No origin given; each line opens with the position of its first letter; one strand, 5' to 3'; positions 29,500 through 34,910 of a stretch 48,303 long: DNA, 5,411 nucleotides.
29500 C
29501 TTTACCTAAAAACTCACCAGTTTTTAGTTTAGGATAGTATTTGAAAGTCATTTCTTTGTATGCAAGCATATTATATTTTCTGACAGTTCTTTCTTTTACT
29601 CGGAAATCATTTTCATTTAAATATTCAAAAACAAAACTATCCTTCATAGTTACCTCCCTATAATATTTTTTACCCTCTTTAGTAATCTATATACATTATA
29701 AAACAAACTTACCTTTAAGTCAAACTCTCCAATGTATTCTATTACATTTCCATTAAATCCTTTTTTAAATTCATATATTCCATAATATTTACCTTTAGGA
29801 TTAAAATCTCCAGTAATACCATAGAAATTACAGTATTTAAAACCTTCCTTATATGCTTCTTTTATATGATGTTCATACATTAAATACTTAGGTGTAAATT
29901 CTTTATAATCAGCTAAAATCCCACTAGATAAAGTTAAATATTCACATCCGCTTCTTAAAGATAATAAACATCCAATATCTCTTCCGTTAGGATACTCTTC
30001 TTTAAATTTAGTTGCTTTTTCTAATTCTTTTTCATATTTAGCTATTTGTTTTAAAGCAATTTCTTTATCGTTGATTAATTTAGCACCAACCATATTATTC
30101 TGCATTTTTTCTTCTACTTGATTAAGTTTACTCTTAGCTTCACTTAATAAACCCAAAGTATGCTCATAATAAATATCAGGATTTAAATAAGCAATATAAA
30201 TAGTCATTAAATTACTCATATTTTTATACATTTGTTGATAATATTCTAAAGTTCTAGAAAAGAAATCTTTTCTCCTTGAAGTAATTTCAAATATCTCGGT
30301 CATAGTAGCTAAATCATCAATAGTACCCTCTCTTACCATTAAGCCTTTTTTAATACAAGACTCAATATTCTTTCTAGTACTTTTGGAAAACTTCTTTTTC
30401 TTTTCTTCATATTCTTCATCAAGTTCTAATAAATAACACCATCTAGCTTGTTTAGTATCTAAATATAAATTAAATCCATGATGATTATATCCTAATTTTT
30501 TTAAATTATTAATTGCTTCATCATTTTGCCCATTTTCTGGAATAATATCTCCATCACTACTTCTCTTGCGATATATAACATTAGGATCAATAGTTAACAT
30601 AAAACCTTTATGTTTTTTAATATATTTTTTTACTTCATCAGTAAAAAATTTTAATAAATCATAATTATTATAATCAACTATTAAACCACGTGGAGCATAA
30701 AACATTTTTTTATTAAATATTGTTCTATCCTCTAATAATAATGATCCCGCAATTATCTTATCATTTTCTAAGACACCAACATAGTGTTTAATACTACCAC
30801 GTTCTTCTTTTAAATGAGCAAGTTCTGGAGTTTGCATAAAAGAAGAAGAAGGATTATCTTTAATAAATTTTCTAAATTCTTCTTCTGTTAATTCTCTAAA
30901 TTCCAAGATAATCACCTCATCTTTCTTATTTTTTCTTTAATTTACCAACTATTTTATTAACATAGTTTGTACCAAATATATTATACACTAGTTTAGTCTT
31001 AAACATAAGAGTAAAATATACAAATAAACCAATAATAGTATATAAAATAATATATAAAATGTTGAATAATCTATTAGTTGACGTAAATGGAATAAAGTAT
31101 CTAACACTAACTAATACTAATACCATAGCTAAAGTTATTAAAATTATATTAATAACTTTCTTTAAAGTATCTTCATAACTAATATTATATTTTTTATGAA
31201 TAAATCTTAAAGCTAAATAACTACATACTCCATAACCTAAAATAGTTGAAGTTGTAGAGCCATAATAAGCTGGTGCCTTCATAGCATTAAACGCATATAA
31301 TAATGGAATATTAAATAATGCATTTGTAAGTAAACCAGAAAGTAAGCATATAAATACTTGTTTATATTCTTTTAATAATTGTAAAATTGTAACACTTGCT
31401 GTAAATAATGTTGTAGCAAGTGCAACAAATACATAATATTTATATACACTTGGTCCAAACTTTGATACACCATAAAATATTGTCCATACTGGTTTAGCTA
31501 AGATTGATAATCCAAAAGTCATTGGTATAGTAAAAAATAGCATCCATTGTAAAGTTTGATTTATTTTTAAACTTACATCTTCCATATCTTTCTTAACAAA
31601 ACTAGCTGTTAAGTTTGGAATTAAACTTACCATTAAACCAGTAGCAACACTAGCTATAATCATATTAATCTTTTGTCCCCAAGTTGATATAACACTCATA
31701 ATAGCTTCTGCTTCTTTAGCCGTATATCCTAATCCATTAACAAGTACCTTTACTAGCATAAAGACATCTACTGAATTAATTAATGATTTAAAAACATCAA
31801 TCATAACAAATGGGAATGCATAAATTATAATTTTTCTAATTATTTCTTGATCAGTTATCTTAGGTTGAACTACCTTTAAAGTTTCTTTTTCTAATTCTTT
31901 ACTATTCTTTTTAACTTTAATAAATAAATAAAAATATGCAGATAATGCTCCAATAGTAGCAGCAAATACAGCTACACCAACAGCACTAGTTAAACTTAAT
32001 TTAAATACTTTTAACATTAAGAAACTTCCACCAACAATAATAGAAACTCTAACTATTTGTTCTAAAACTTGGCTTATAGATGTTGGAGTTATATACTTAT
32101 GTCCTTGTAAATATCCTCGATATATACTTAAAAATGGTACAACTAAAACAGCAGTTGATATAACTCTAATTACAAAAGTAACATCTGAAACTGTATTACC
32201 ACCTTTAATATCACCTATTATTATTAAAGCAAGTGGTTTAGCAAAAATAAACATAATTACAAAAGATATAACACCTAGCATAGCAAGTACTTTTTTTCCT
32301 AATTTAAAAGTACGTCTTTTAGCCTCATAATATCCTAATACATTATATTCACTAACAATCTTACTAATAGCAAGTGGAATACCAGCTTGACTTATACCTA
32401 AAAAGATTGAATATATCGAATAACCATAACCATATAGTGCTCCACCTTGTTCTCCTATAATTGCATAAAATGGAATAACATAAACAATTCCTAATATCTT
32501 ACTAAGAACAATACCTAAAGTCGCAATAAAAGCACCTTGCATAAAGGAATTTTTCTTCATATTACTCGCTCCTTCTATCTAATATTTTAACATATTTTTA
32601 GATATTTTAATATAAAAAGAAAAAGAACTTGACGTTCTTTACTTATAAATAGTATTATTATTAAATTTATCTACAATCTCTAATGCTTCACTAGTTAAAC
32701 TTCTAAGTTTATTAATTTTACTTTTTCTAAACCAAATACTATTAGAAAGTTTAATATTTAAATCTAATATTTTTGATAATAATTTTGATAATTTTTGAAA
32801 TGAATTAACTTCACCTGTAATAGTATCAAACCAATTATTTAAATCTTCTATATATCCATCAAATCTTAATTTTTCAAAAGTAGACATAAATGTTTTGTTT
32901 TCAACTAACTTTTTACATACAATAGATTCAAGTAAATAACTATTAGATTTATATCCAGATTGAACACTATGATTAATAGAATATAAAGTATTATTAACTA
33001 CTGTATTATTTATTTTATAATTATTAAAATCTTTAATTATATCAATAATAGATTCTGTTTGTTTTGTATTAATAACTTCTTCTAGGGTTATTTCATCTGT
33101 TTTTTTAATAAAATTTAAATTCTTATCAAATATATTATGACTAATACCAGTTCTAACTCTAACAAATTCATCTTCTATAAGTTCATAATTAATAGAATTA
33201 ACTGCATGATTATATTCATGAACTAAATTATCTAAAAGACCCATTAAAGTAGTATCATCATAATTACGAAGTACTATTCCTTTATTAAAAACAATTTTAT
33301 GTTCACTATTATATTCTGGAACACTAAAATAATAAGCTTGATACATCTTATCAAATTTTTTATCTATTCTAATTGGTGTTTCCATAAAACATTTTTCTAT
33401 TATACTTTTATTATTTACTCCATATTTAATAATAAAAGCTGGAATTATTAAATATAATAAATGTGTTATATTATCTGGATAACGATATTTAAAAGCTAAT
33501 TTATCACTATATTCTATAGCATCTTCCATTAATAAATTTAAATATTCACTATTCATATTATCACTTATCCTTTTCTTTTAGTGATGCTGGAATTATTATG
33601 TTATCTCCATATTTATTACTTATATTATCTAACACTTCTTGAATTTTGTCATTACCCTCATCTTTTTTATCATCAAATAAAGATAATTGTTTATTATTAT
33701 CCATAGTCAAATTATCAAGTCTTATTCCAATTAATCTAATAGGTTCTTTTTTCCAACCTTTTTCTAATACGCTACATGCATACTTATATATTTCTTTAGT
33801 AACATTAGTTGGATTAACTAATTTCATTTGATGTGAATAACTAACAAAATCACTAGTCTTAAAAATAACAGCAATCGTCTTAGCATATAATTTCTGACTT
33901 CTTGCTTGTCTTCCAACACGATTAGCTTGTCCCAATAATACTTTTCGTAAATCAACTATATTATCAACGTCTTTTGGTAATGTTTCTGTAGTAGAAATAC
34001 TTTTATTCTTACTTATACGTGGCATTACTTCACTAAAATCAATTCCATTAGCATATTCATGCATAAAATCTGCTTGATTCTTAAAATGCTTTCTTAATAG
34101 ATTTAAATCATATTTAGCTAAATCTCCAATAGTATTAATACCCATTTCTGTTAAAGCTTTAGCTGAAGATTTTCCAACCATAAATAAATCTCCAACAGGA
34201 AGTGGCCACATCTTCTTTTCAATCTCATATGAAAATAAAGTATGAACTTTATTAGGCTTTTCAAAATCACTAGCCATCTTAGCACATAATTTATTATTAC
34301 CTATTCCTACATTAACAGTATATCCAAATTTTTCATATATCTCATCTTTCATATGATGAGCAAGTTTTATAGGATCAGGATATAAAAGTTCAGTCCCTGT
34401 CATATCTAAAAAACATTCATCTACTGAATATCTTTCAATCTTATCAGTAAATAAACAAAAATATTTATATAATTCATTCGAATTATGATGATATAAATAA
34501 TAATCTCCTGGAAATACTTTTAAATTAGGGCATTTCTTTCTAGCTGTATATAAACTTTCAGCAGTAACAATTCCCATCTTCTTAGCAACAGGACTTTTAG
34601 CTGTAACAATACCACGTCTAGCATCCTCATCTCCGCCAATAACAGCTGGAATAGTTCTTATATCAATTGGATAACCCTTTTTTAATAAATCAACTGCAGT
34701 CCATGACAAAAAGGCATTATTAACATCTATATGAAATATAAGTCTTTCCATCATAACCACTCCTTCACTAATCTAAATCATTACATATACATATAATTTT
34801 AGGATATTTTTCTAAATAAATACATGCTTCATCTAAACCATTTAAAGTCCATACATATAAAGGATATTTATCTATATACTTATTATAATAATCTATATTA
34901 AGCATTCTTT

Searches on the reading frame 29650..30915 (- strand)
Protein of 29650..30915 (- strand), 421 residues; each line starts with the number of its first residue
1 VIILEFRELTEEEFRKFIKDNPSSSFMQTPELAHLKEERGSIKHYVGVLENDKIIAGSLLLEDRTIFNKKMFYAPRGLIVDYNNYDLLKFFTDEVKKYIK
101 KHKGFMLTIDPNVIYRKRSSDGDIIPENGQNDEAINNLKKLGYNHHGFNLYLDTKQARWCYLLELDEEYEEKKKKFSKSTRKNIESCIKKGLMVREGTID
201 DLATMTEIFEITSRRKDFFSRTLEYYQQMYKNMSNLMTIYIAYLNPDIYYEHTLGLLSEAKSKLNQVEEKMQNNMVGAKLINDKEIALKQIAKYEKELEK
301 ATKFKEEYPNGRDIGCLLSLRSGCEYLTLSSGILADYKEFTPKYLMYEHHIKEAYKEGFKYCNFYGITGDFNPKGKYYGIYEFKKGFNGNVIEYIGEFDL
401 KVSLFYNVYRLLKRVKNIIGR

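Call 15: search_protein_families(library=pfam, proteins=[window:29650-30915:-], max_evalue=0.001)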
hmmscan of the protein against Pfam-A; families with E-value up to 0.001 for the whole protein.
window:29650-30915:- (421 aa): 2 families
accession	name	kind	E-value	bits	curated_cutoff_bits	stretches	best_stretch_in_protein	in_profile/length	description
PF02388.22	FemAB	-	5.1e-100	335.6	24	1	9-414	1-406/406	FemAB family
PF13480.13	Acetyltransf_6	-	2.8e-08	34.5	22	1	310-369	80-137/143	Acetyltransferase (GNAT) domain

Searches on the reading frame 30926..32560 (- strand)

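Call 15: search_protein_families(library=pfam, proteins=[window:30926-32560:-], max_evalue=0.001)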
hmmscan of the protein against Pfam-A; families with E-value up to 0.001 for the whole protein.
window:30926-32560:- (544 aa): 2 families
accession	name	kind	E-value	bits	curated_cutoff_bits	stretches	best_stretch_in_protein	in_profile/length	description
PF01943.22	Polysacc_synt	-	5.6e-23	82.2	28.2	1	7-271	2-234/274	Polysaccharide biosynthesis protein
PF03023.19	MurJ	-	1e-06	28.1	27.4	1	80-484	48-429/451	Lipid II flippase MurJ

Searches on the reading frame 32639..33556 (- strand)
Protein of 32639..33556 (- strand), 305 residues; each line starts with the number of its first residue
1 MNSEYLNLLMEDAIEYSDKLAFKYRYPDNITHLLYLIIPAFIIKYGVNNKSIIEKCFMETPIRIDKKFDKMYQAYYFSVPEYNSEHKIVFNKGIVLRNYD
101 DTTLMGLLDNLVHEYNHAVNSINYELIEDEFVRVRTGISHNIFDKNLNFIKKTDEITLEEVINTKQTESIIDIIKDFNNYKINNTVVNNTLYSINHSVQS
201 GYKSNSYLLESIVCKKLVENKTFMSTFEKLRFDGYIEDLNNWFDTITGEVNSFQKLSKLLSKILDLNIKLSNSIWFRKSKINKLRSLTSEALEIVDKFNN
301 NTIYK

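Call 15: search_protein_families(library=pfam, proteins=[window:32639-33556:-], max_evalue=0.001)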
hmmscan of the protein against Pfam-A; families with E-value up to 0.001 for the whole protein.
window:32639-33556:- (305 aa): 0 families

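Call 31: search_protein_families(library=pfam, proteins=[window:32639-33556:-], max_evalue=0.01)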
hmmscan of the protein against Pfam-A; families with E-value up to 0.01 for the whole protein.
window:32639-33556:- (305 aa): 1 family
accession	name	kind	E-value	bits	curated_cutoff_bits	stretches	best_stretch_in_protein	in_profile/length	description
PF00201.24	UDPGT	-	0.0063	15.8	19.5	1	150-297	41-184/499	UDP-glucoronosyl and UDP-glucosyl transferase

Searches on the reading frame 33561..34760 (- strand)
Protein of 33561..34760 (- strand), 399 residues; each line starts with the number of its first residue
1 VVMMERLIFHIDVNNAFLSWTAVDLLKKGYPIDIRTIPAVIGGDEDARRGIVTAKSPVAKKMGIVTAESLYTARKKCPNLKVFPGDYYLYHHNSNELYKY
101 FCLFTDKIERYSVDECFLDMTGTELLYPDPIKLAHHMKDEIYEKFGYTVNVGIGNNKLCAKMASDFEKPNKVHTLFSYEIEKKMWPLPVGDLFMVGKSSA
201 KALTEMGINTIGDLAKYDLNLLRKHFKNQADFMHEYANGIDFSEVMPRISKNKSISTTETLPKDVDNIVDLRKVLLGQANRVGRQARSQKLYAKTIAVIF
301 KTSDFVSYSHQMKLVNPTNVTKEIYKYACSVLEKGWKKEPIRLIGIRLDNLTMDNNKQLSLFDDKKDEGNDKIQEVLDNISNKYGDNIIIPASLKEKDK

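Call 15: search_protein_families(library=pfam, proteins=[window:33561-34760:-], max_evalue=0.001)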
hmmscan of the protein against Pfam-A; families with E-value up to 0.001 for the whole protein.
window:33561-34760:- (399 aa): 4 families
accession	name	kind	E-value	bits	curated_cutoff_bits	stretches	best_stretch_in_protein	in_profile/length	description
PF00817.25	IMS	-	4.1e-36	124.6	23.2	1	12-165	2-148/148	impB/mucB/samB family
PF11799.13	IMS_C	-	1.3e-27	96.8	20.7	1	253-361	2-109/109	impB/mucB/samB family C-terminal domain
PF21999.2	IMS_HHH_1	-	2.4e-05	25.1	27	1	195-241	6-53/53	DNA polymerase-iota, thumb domain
PF11798.14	IMS_HHH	-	7.7e-05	23.1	24.4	1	179-208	3-32/32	IMS family HHH motif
